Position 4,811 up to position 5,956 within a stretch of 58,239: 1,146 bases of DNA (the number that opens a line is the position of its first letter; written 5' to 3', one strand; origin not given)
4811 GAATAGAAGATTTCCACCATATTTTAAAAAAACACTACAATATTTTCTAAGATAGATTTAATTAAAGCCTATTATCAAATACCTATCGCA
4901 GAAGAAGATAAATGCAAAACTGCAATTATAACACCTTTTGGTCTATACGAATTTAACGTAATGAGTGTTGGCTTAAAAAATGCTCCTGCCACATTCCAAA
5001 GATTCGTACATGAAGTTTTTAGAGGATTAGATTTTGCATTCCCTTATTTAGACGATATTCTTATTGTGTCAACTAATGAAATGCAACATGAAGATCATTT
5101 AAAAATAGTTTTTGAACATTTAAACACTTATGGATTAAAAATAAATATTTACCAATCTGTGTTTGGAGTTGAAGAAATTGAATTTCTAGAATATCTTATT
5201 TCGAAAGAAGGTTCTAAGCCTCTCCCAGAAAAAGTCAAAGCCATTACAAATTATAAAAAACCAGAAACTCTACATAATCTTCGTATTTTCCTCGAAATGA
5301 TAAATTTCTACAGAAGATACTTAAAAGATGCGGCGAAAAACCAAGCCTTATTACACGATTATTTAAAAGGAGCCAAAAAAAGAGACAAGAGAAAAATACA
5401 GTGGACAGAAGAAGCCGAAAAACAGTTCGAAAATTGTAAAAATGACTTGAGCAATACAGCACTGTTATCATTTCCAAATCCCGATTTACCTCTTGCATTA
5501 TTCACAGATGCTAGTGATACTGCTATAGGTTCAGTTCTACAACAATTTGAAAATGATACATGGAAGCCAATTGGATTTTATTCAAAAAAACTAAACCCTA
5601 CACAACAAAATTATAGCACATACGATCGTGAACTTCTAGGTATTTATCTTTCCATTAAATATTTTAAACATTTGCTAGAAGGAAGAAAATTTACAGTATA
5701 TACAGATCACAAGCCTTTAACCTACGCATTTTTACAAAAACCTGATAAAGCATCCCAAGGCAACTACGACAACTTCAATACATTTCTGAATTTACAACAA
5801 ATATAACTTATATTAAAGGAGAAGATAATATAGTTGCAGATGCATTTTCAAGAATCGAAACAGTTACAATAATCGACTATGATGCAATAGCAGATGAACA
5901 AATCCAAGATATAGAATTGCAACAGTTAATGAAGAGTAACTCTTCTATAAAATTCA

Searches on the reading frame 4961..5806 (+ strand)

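Call 13: search_protein_families(library=pfam, proteins=[window:4961-5806:+], max_evalue=0.001)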
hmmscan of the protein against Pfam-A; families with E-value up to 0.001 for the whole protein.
window:4961-5806:+ (281 aa): 3 families
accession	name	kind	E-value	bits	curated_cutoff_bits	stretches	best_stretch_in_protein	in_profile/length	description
PF17919.7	RT_RNaseH_2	-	2.4e-34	117.8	29.8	1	148-246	1-100/100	RNase H-like domain found in reverse transcriptase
PF17917.7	RT_RNaseH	-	1.1e-30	106.3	24.8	1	174-264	2-93/105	RNase H-like domain found in reverse transcriptase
PF00078.32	RVT_1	-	4.6e-14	53.1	29.6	1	1-76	119-201/205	Reverse transcriptase (RNA-dependent DNA polymerase)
